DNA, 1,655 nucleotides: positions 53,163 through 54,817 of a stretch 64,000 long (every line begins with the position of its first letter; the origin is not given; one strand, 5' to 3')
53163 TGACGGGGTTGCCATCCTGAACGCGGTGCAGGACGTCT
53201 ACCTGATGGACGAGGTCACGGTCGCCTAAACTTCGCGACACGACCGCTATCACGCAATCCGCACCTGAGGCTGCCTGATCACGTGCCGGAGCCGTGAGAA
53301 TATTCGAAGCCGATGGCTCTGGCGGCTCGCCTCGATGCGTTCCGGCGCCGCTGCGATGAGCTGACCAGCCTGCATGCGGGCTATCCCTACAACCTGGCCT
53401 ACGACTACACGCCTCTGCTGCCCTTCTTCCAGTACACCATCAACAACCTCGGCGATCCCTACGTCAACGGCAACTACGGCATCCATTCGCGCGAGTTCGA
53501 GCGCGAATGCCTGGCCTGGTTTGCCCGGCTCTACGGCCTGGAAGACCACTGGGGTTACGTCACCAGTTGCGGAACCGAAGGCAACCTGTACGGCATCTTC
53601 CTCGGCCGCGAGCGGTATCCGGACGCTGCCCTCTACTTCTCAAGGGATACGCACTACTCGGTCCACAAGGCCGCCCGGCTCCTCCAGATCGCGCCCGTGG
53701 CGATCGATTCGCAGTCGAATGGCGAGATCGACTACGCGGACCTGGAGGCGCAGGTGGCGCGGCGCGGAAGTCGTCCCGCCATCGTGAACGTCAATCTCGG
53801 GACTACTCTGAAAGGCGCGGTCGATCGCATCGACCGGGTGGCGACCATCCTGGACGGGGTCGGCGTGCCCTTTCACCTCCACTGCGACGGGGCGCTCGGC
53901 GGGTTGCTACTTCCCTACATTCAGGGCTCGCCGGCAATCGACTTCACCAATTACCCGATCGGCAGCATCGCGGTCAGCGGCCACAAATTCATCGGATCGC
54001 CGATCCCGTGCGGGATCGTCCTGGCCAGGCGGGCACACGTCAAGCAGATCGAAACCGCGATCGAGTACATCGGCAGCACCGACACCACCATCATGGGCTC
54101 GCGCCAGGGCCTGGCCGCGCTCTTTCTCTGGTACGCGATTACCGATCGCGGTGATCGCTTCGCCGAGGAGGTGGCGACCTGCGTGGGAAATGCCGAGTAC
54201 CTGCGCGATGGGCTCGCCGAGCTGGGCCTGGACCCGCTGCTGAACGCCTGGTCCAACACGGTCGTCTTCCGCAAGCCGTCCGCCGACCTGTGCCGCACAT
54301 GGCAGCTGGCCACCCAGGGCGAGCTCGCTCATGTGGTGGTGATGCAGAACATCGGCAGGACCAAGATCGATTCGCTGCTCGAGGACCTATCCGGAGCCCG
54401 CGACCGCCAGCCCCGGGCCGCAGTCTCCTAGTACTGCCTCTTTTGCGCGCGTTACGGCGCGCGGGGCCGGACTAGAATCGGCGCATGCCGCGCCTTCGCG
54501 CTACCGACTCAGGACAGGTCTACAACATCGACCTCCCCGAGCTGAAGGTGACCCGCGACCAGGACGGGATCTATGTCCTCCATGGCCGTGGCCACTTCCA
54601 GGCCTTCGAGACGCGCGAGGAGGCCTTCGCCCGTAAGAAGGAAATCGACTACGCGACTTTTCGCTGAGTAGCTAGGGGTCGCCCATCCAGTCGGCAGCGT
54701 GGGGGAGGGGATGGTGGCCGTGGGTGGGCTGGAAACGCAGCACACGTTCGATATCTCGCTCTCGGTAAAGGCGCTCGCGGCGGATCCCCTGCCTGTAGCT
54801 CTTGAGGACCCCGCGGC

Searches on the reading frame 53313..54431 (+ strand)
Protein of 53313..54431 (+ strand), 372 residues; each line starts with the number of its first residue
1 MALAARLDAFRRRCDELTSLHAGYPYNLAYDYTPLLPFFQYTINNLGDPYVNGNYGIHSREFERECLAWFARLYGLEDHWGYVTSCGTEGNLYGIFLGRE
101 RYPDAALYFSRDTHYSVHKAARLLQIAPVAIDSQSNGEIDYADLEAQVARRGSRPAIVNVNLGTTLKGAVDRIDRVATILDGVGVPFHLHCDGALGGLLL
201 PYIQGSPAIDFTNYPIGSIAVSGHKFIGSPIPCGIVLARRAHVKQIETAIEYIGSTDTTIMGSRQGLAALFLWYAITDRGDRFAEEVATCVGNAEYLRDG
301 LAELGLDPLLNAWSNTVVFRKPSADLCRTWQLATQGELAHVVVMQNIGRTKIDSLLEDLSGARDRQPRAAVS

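Call 7: search_protein_families(library=pfam, proteins=[window:53313-54431:+])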
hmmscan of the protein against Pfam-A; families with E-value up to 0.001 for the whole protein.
window:53313-54431:+ (372 aa): 1 family
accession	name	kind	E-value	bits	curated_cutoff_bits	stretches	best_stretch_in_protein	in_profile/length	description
PF00282.25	Pyridoxal_deC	-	4e-20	72.3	27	1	107-304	148-356/375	Pyridoxal-dependent decarboxylase conserved domain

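Call 34: find_homologous_proteins(query=window:53313-54431:+, max_evalue=1e-40)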
Query window:53313-54431:+ (372 aa): 1837 proteins with E <= 1e-40 among 8000 candidates; the best 120 are listed.
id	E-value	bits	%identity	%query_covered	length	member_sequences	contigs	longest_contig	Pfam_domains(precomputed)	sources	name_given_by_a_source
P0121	7.2e-234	794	96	100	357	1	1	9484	PF00282.26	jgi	-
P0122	2.7e-230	782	92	100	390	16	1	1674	PF00282.26,PF00266.26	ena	-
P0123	3.2e-225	765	89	100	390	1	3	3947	PF00282.26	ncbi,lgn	-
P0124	7.0e-166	570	68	95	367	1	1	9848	PF00282.26,PF00155.28,PF00266.26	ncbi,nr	ncbi:MAG TPA: histidine decarboxylase [Candidatus Limnocylindrales bacterium]|nr:histidine decarboxy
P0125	2.8e-164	565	69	96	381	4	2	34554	PF00282.26,PF00155.28,PF00266.26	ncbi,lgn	-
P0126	7.4e-164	563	66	98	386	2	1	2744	PF00282.26,PF00266.26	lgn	-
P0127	8.9e-163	560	70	92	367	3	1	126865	PF00282.26,PF00266.26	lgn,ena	-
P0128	2.5e-162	558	68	95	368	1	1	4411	PF00282.26,PF00266.26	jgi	jgi:histidine decarboxylase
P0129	6.7e-162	557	67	96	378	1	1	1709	PF00282.26,PF00266.26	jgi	jgi:histidine decarboxylase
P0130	2.3e-161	555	67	95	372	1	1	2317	PF00282.26,PF00266.26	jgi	jgi:histidine decarboxylase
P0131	2.5e-161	555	67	95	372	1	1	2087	PF00282.26,PF00266.26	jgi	jgi:histidine decarboxylase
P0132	3.1e-160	552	65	98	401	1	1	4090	PF00282.26,PF00155.28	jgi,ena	-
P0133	3.8e-160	551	65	98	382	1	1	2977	PF00282.26,PF00155.28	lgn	-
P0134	7.5e-160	550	64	98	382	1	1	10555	PF00282.26,PF00155.28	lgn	-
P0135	4.6e-158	544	64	96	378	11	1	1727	PF00282.26,PF00266.26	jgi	-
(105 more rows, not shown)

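Call 35: find_encoding_contigs(protein=P0121, flank=6000, max_places=2)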
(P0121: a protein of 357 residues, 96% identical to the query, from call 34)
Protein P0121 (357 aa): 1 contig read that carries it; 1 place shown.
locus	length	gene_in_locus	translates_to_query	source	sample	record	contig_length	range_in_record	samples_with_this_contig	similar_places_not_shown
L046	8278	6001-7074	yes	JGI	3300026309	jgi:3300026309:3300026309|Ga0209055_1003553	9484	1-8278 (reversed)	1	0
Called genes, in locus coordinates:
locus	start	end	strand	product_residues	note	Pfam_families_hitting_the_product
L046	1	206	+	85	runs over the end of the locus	-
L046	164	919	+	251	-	-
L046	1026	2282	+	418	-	PF25323:6TM_PilS (weak), PF13487:HD_5, PF01966:HD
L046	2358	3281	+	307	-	PF00753:Lactamase_B, PF19583:ODP (faint), PF21221:B_lactamase-like_C (weak)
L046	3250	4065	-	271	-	PF12697:Abhydrolase_6, PF00561:Abhydrolase_1, PF12146:Hydrolase_4, PF00561:Abhydrolase_1 (weak)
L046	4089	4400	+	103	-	-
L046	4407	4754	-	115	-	-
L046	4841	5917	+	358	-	PF01791:DeoC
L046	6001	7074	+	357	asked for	PF00282:Pyridoxal_deC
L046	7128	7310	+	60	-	-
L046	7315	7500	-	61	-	PF12728:HTH_17, PF13411:MerR_1 (faint)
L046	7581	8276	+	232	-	?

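Call 36: find_encoding_contigs(protein=P0123, flank=6000, max_places=3)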
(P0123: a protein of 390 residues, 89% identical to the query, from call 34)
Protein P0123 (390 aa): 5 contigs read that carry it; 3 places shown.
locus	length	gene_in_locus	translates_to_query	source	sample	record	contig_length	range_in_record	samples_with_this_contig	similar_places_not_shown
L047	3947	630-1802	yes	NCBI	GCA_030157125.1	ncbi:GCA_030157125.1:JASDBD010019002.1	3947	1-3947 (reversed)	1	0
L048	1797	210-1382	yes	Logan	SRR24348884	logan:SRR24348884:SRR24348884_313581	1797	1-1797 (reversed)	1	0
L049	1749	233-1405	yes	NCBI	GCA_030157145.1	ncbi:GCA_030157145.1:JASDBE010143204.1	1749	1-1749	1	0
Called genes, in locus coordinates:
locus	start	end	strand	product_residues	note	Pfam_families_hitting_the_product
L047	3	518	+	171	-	?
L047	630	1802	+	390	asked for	PF00282:Pyridoxal_deC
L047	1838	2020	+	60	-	-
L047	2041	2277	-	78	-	PF12728:HTH_17, PF13411:MerR_1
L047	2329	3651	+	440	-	PF00682:HMGL-like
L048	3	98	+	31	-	?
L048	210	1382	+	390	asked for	PF00282:Pyridoxal_deC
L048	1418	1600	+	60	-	-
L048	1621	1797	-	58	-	?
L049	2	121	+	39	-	?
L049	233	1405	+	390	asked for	PF00282:Pyridoxal_deC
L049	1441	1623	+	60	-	-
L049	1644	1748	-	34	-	?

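Call 37: find_encoding_contigs(protein=P0125, flank=10000, max_places=2)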
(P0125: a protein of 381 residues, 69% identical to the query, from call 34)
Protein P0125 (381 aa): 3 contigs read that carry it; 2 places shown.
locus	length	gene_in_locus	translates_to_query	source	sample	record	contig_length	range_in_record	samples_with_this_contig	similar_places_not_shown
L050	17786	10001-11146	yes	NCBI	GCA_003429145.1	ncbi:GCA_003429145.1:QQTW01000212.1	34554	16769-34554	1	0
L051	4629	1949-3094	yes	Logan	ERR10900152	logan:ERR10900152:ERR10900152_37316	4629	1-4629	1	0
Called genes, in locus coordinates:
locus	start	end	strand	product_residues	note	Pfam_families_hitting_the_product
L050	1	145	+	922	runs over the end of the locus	PF13449:Phytase-like, PF00353:HemolysinCabind (faint), PF03009:GDPD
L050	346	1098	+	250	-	PF00639:Rotamase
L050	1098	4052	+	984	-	PF00027:cNMP_binding, PF03412:Peptidase_C39, PF00664:ABC_membrane, PF00005:ABC_tran, PF02463:SMC_N (weak)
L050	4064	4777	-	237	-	PF00015:MCPsignal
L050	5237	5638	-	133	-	PF14258:DUF4350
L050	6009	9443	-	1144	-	PF03924:CHASE, PF00989:PAS (weak), PF13426:PAS_9, PF08447:PAS_3, PF08448:PAS_4, PF01590:GAF, PF13185:GAF_2, PF00990:GGDEF, +6 more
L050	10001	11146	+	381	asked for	PF00155:Aminotran_1_2 (weak), PF00282:Pyridoxal_deC, PF00266:Aminotran_5 (faint)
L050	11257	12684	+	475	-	PF00324:AA_permease, PF13520:AA_permease_2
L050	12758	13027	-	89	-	-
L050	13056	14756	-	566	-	PF20446:ABC_N, PF09818:ABC_ATPase, PF21117:MRB1590_C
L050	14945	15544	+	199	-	PF08849:BrxA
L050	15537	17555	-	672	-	PF20442:BrxL_N, PF13337:BrxL_ATPase, PF05362:Lon_C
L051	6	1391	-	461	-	PF03924:CHASE, PF00989:PAS (weak), PF08448:PAS_4 (weak), PF13188:PAS_8 (weak), PF08447:PAS_3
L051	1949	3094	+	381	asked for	PF00155:Aminotran_1_2 (weak), PF00282:Pyridoxal_deC, PF00266:Aminotran_5 (faint)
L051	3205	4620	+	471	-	PF00324:AA_permease, PF13520:AA_permease_2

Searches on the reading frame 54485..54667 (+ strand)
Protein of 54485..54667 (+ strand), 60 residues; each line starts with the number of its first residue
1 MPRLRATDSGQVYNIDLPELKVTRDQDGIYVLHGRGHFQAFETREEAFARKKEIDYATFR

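Call 7: search_protein_families(library=pfam, proteins=[window:54485-54667:+])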
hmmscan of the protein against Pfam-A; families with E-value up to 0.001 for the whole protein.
window:54485-54667:+ (60 aa): 0 families

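Call 18: find_encoding_contigs(protein=window:54485-54667:+, flank=10000, max_places=10)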
Protein window:54485-54667:+ (60 aa): 22 contigs read that carry it; 10 places shown.
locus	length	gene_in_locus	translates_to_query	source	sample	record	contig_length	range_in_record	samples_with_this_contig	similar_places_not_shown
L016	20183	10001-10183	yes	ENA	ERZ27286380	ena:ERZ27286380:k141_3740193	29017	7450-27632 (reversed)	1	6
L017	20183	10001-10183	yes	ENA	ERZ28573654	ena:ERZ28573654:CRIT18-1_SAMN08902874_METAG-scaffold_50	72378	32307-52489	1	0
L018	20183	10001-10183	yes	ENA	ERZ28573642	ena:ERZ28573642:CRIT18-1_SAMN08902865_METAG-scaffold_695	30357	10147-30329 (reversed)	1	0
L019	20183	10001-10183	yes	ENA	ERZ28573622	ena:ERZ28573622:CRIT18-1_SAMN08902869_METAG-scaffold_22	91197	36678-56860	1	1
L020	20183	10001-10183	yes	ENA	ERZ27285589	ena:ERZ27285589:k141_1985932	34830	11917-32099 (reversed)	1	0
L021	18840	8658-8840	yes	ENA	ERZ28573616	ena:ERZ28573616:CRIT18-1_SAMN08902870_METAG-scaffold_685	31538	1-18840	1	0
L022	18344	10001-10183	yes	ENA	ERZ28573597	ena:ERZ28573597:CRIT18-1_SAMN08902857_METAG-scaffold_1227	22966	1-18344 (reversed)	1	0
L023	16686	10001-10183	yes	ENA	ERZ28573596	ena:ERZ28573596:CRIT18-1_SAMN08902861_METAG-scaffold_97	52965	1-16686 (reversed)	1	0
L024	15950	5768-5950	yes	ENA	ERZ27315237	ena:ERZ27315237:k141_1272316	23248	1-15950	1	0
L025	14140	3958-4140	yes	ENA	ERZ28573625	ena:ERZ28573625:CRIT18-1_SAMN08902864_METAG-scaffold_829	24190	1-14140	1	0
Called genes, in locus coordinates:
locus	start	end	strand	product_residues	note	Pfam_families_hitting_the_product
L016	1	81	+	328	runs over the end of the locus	PF01436:NHL (faint), PF08450:SGL (weak)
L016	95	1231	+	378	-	PF00285:Citrate_synt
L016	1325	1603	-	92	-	-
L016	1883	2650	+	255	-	PF02585:PIG-L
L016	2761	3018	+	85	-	-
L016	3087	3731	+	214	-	-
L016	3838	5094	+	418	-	PF25323:6TM_PilS (weak), PF13487:HD_5, PF01966:HD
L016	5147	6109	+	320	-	PF00753:Lactamase_B, PF19583:ODP (faint), PF21221:B_lactamase-like_C (weak)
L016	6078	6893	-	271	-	PF12697:Abhydrolase_6, PF00561:Abhydrolase_1, PF12146:Hydrolase_4, PF00561:Abhydrolase_1 (weak)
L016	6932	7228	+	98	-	-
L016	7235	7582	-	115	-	-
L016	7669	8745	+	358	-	PF01791:DeoC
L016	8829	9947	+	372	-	PF00282:Pyridoxal_deC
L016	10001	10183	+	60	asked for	-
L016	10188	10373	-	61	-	PF12728:HTH_17, PF13411:MerR_1 (faint)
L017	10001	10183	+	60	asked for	-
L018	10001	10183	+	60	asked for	-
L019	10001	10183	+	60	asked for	-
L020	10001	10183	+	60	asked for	-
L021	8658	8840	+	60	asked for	-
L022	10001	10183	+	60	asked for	-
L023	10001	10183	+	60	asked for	-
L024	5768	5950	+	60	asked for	-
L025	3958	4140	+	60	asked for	-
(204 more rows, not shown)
